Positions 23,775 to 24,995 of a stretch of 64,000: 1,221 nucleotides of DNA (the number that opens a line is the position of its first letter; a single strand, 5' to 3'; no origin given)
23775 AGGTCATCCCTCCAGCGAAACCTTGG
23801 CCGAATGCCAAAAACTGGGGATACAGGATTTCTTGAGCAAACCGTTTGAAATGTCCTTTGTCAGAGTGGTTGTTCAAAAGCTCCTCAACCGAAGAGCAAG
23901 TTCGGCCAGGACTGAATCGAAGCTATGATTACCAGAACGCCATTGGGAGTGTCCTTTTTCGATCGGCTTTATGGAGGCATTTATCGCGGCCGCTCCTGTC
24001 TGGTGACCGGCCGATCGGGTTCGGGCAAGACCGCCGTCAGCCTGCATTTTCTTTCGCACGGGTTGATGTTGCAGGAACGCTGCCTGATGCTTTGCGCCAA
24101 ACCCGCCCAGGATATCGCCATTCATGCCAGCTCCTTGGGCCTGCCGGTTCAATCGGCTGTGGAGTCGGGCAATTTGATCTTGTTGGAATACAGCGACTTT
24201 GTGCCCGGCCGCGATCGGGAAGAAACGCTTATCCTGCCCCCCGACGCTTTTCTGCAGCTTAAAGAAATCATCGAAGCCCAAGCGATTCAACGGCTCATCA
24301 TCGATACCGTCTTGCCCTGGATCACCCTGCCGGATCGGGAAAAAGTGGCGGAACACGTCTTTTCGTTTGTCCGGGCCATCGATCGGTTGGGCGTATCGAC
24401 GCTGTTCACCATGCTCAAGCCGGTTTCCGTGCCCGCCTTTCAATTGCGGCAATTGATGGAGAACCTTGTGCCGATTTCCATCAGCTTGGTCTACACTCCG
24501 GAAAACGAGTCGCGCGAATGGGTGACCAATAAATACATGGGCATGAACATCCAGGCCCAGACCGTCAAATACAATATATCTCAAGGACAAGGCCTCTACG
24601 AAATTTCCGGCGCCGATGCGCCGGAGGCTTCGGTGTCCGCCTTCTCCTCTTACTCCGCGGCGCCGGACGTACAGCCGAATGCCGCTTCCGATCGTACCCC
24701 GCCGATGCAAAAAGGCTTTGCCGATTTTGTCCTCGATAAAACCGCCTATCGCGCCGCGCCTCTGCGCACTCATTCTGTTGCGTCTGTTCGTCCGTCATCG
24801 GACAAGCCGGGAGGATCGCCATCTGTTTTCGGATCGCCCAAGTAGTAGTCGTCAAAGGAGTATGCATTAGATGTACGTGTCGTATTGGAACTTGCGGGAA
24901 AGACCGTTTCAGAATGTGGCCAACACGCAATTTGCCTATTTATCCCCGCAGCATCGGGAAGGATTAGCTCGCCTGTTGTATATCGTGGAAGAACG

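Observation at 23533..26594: Receiver / KaiC-like ATPase / ExeA-like AAA ATPase / Pro-rich bitopic protein / membrane-anchored receiver operon facing the synthase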

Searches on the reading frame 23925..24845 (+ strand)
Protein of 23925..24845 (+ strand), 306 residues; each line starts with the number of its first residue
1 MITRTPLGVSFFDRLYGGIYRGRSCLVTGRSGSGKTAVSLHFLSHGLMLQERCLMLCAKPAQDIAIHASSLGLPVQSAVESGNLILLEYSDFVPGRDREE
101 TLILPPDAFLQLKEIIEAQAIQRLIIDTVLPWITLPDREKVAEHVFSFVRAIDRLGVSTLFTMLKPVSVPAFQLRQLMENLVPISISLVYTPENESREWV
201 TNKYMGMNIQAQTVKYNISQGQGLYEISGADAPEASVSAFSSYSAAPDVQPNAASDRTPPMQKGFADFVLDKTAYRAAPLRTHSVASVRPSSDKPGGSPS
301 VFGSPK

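Call 3: search_protein_families(library=pfam, proteins=[window:23925-24845:+], max_evalue=0.01)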
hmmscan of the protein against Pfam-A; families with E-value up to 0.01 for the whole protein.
window:23925-24845:+ (306 aa): 2 families
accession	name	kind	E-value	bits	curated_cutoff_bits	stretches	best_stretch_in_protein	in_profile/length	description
PF06745.19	ATPase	-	4.7e-24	85.5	26.6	1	7-223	3-223/231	KaiC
PF13191.12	AAA_16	-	0.0024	18.8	32.6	1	19-54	19-61/167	AAA ATPase domain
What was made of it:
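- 23925..24845 (+): Single-domain KaiC-like RecA-fold NTP-binding protein with a disordered Ala/Pro-rich tail that carries a short conserved F-x-x-x-V-L motif. PF06745, E 5e-24 (call 3).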

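Call 4: search_protein_families(library=ncbifam, proteins=[window:23925-24845:+], max_evalue=0.01)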
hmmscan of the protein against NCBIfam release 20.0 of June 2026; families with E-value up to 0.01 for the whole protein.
window:23925-24845:+ (306 aa): 8 families
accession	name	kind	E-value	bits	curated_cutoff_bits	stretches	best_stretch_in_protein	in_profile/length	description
NF006799.0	PRK09302.1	equivalog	1.7e-15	56.6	408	1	8-219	258-465/515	circadian clock protein KaiC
TIGR02655.1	circ_KaiC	equivalog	6.9e-11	41.5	546.25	1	11-163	10-164/484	circadian clock protein KaiC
TIGR03881.1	KaiC_arch_4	hypoth_equivalog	1e-10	41.7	247.8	1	4-128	2-130/231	KaiC domain-containing protein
TIGR03880.1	KaiC_arch_3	hypoth_equivalog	3.3e-09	36.6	249.45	1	15-164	9-152/224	KaiC domain-containing protein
NF052589.1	ArlH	equivalog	3.6e-07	30.1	215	1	14-225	12-222/229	archaellum protein ArlH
TIGR03877.1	thermo_KaiC_1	hypoth_equivalog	0.00011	21.8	307.25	1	13-162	12-168/238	KaiC domain-containing protein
NF006320.0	PRK08533.1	equivalog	0.002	17.8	215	1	13-162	15-159/230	flagellar accessory protein FlaH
TIGR00416.1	sms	equivalog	0.0079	15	403.05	0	10-128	81-178/454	DNA repair protein RadA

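Call 22: search_solved_structures(query=window:23925-24845:+, max_evalue=0.01)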
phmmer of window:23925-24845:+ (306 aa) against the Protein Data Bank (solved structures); distinct sequences matched with E-value up to 0.01: 47.
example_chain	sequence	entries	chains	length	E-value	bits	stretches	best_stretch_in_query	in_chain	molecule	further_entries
8zn5_B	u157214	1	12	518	7.6e-22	81.1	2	2-224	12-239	KaiC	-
8zn6_F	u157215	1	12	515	3e-18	69.3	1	3-163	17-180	KaiC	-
8zn7_D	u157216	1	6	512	8.3e-18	67.8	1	3-163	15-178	KaiC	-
7dy1_A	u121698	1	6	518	9.2e-18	67.7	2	6-165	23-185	Circadian clock protein kinase KaiC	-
4o0m_A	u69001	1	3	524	9.6e-18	67.6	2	6-165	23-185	Circadian clock protein kinase KaiC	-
5jwq_A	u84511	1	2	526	9.6e-18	67.6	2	6-165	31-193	Circadian clock protein kinase KaiC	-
8jon_A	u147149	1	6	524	3.2e-17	65.9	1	6-163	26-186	Circadian clock oscillator protein KaiC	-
7x1y_A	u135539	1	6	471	1.7e-14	56.9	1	10-163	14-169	Circadian clock oscillator protein KaiC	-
4dug_A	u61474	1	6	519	1.8e-14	56.9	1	10-163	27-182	Circadian clock protein kinase kaiC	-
7x1z_A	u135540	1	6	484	1.9e-14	56.8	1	10-163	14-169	Circadian clock oscillator protein KaiC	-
4ijm_A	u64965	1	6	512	2.3e-14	56.5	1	10-163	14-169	Circadian clock protein kinase KaiC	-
3k0f_A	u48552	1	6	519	2.4e-14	56.5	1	10-163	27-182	Circadian clock protein kinase KaiC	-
7dyk_A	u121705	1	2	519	2.4e-14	56.5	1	10-163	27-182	Circadian clock protein kinase KaiC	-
3jzm_A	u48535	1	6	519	2.4e-14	56.5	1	10-163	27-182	Circadian clock protein kinase kaiC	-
7s65_A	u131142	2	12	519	2.4e-14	56.5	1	10-163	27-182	Circadian clock protein kinase KaiC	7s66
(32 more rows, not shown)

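Call 24: search_solved_structures(query=window:23925-24845:+, max_evalue=1e-17, show_alignments=4)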
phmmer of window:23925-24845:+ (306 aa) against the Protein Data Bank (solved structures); distinct sequences matched with E-value up to 1e-17: 6.
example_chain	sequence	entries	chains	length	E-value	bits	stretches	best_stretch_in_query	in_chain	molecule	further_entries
8zn5_B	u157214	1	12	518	7.6e-22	81.1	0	2-224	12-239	KaiC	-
8zn6_F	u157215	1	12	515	3e-18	69.3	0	3-163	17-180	KaiC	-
8zn7_D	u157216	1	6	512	8.3e-18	67.8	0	3-163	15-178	KaiC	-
7dy1_A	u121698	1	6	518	9.2e-18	67.7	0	6-165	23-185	Circadian clock protein kinase KaiC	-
4o0m_A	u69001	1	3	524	9.6e-18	67.6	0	6-165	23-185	Circadian clock protein kinase KaiC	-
5jwq_A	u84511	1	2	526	9.6e-18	67.6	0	6-165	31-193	Circadian clock protein kinase KaiC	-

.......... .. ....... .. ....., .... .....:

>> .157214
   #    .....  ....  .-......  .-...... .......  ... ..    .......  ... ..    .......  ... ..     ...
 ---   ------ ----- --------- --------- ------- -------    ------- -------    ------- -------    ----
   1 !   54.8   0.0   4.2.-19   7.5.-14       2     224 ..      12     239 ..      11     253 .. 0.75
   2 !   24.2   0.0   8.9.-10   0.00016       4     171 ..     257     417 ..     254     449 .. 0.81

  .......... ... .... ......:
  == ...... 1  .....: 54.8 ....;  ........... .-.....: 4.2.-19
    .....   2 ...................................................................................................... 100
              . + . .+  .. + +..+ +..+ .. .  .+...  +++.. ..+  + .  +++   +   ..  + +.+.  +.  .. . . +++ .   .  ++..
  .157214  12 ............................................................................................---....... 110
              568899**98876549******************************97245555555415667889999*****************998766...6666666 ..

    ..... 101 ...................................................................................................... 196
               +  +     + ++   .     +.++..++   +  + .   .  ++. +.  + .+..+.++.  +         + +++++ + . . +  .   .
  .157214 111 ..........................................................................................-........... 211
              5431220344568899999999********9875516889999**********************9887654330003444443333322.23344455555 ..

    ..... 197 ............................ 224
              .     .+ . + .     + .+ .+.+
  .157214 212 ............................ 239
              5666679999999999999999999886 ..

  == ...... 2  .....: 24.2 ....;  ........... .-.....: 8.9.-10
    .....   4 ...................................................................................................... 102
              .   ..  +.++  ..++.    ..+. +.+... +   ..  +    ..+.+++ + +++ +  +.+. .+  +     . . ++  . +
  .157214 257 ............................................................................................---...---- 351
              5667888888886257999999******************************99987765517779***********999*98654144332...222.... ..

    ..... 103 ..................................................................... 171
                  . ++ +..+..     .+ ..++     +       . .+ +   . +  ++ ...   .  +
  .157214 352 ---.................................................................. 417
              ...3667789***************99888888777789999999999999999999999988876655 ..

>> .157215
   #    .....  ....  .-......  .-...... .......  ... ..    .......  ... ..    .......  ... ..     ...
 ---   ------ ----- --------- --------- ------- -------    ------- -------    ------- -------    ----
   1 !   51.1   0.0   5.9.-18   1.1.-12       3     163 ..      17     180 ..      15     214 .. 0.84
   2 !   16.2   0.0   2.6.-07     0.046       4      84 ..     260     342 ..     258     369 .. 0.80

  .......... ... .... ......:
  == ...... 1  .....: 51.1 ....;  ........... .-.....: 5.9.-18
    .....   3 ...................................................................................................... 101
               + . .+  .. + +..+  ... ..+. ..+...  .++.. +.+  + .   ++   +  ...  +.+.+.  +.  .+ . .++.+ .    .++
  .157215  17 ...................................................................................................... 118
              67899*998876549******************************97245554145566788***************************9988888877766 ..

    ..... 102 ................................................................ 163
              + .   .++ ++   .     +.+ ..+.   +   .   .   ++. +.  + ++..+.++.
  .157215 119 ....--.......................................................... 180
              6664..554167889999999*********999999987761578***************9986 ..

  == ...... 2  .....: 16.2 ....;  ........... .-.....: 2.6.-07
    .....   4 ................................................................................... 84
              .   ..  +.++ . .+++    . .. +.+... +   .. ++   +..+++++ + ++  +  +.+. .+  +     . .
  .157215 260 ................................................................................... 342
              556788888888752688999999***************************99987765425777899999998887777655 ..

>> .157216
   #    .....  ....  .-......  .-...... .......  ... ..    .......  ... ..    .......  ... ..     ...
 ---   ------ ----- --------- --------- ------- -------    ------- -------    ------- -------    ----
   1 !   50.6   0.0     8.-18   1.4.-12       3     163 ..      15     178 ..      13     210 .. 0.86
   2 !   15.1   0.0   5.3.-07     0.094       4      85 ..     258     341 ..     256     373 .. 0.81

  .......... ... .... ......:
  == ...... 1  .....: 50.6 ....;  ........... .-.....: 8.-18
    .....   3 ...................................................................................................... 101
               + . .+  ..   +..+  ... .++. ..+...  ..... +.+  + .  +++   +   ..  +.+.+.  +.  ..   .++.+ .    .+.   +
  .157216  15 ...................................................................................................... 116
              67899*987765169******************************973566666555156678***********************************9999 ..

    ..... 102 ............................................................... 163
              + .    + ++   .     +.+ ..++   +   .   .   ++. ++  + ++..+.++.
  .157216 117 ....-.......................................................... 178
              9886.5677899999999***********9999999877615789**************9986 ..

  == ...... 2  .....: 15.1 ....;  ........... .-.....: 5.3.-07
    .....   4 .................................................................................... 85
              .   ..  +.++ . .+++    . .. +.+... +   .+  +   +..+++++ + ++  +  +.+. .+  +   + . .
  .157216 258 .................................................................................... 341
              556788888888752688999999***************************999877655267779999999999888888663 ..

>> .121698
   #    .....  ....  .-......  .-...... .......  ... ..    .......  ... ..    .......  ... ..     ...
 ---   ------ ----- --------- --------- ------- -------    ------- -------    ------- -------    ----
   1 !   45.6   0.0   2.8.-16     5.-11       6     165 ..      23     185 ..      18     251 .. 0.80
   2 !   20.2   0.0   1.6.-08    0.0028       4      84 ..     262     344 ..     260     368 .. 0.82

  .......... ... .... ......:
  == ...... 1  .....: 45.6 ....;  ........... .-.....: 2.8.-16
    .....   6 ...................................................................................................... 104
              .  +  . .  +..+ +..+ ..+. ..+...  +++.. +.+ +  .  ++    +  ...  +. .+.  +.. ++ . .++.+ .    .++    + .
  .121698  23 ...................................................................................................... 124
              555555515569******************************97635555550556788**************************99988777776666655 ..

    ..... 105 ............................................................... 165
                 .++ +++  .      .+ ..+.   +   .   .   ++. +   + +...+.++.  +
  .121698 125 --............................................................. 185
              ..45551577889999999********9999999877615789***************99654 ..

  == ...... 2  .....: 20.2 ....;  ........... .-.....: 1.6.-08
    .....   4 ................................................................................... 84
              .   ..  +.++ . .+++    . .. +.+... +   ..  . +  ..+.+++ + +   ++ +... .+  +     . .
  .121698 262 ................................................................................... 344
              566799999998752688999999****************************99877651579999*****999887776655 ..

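Call 29: find_homologous_proteins(query=window:23925-24845:+, max_evalue=0.00001)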
Query window:23925-24845:+ (306 aa): 78 proteins with E <= 0.00001 among 2854 candidates.
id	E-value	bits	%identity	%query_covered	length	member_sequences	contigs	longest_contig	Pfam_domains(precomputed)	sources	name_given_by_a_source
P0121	1.1e-198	676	100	100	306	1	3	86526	PF06745.20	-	-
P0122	1.9e-112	393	59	99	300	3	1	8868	PF06745.20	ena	-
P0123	2.3e-84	301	57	75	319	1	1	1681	PF06745.20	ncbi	-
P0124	5.2e-83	297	55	73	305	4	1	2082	PF06745.20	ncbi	-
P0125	2.2e-81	291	58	73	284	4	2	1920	PF06745.20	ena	-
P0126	1.3e-80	289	54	73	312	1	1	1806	PF06745.20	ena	-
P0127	2.0e-80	288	58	73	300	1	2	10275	PF06745.20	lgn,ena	-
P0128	3.2e-80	287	57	74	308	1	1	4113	PF06745.20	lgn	-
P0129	3.5e-80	287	56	71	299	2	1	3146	PF06745.20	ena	-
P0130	4.0e-80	287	57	73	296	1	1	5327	PF06745.20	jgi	-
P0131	7.9e-80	286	55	73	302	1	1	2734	PF06745.20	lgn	-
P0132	7.9e-80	286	52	85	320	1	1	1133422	PF06745.20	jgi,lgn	jgi:KaiC/GvpD/RAD55 family RecA-like ATPase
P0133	1.5e-79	285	56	73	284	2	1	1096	PF06745.20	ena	-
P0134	8.9e-79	283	46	99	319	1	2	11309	PF06745.20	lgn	-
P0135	1.3e-78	282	55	73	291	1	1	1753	PF06745.20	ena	-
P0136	2.7e-78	281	54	75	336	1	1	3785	PF06745.20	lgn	-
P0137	7.2e-78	280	54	76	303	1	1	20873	PF06745.20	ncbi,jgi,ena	jgi:KaiC/GvpD/RAD55 family RecA-like ATPase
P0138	8.4e-78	280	51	88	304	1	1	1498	PF06745.20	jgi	-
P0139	2.7e-77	278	56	74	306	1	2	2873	PF06745.20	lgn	-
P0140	3.8e-77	277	50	78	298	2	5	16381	PF06745.20,PF00154.28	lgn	-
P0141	4.7e-77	277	56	73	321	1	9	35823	PF06745.20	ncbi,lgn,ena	-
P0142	6.2e-77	277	54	75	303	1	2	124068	PF06745.20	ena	-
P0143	7.0e-77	277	51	80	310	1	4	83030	PF06745.20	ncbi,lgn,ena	-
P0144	1.7e-75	272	51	75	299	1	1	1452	PF06745.20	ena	-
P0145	3.3e-75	271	54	73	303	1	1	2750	PF06745.20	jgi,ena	-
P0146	5.3e-75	270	54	73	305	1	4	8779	PF06745.20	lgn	-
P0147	6.0e-75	270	48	89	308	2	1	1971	PF06745.20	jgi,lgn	-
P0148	5.3e-73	264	46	89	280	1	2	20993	PF06745.20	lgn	-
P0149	4.6e-72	261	50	78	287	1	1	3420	PF06745.20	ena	-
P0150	4.9e-72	261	50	75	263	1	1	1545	PF06745.20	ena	-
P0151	1.3e-71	259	50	75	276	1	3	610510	PF06745.20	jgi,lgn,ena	-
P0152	1.4e-71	259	53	76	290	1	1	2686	PF06745.20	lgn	-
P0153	3.2e-71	258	48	81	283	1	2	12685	PF06745.20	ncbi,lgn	-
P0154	2.3e-70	255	51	74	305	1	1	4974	PF06745.20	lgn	-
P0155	1.1e-69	253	48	82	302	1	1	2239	PF06745.20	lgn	-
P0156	1.7e-69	252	50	77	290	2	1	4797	PF06745.20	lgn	-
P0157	1.7e-69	252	52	77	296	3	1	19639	PF06745.20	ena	-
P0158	1.9e-69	252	52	67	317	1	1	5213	PF06745.20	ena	-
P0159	7.0e-69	250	48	76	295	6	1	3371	PF06745.20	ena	-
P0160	7.8e-69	250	45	96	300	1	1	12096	PF06745.20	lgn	-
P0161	9.7e-69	250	43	93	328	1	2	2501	PF06745.20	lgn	-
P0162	2.1e-68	249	47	86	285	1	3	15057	PF06745.20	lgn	-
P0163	4.2e-68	248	49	77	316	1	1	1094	PF06745.20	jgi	jgi:KaiC/GvpD/RAD55 family RecA-like ATPase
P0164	6.4e-68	247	50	74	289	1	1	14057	PF06745.20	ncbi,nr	ncbi:MAG: hypothetical protein KKC51_10380 [Verrucomicrobia bacterium]|nr:hypothetical protein [Verr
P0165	8.1e-68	247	50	83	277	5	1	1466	PF06745.20,PF00154.28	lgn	-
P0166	1.0e-67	246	42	90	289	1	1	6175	PF06745.20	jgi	jgi:archaellum biogenesis ATPase FlaH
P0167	1.5e-67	246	45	88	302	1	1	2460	PF06745.20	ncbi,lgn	-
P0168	1.6e-67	246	49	75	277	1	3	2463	PF06745.20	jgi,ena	-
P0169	1.9e-67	246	48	85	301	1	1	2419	PF06745.20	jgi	jgi:circadian clock protein KaiC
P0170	1.9e-67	246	50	75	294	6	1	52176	PF06745.20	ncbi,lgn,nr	ncbi:MAG: hypothetical protein KA248_11025 [Kiritimatiellae bacterium]|nr:hypothetical protein [Kiri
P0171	2.2e-67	245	50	73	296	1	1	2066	PF06745.20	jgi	-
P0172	2.3e-67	245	50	76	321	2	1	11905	PF06745.20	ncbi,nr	ncbi:MAG: RAD55 family ATPase [Kiritimatiellae bacterium]|nr:RAD55 family ATPase [Kiritimatiellia ba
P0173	3.8e-67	245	50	75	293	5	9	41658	PF06745.20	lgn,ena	-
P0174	4.1e-67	244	48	73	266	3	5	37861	PF06745.20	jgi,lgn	jgi:KaiC/GvpD/RAD55 family RecA-like ATPase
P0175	4.2e-67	244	47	85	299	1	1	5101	PF06745.20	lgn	-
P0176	6.8e-67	244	49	74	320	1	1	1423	PF06745.20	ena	-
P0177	8.2e-67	244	54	65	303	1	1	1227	PF06745.20,PF00154.28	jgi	jgi:KaiC/GvpD/RAD55 family RecA-like ATPase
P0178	9.3e-67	243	43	87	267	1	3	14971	PF06745.20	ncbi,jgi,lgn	jgi:KaiC/GvpD/RAD55 family RecA-like ATPase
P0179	1.1e-66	243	45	82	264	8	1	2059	PF06745.20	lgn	-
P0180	1.2e-66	243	50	71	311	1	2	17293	PF06745.20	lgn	-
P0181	1.9e-66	242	51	75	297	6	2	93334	PF06745.20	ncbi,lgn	-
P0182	2.1e-66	242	50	73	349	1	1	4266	PF06745.20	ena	-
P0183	2.7e-66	242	48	73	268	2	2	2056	PF06745.20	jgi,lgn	-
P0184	6.5e-66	241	49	73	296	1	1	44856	PF06745.20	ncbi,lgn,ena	-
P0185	1.0e-65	240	45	90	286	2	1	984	PF06745.20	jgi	jgi:KaiC/GvpD/RAD55 family RecA-like ATPase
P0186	7.1e-65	237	48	73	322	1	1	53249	PF06745.20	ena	-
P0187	1.2e-64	236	51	74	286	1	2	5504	PF06745.20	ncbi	ncbi:MAG: ATPase domain-containing protein [bacterium]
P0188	3.8e-64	235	44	89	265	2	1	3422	PF06745.20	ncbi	-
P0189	4.4e-64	235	45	82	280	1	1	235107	PF06745.20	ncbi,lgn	-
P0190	6.1e-64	234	51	72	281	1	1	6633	PF06745.20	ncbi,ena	-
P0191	2.5e-63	232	48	75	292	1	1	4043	PF06745.20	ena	-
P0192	3.9e-63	231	48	73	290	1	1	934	PF06745.20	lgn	-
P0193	3.5e-62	228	43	88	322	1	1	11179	PF06745.20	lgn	-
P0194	1.4e-61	226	42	86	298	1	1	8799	PF06745.20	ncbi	-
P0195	2.0e-61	226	47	72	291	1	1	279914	PF06745.20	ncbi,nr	ncbi:MAG: hypothetical protein N2652_01165 [Kiritimatiellae bacterium]|nr:hypothetical protein [Kiri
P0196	8.0e-60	221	44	78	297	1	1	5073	PF06745.20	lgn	-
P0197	2.6e-59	219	45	74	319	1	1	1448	PF06745.20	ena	-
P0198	1.3e-58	217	46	72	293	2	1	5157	PF06745.20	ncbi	-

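Call 50: predict_structure(alignment_id=A3)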
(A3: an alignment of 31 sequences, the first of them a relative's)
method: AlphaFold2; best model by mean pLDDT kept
length: 306 residues; sequences in the alignment: 31
mean_pLDDT: 82.3   pTM: 0.73
mean pLDDT of the five models: 82.3, 81.7, 80.8, 80.4, 79.6
residues with pLDDT >= 90: 199; 70-90: 28; 50-70: 21; < 50: 58
segments of 3 or more residues with pLDDT < 50: 230-242, 244-248, 255-265, 270-287, 295-298
pLDDT, mean of each block of 10 residues (from residue 1): 93 96 98 97 98 96 97 96 96 75 89 97 97 92 97 98 95 96 98 96 89 94 87 40 47 46 47 44 45 51 52
secondary structure, 60 per line:
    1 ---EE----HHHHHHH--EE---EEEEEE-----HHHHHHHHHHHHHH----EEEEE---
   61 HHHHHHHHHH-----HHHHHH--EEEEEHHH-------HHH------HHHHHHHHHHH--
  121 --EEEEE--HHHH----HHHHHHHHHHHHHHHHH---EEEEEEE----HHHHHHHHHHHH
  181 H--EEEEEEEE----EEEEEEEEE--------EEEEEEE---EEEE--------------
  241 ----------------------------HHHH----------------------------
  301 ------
elements in order: H10-16 E24-29 H35-48 E53-57 H61-70 H76-81 E84-88 H108-118 E123-127 H130-133 H138-154 E158-164 H169-181 E184-191 E196-204 E213-219 E223-226 H269-272
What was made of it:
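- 23925..24845 (+): AF2 core pLDDT above 90, tail below 50 (call 50).
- On KaiC (circadian clock protein): A single domain (residues 1-228) plus a disordered tail (calls 3, 50).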
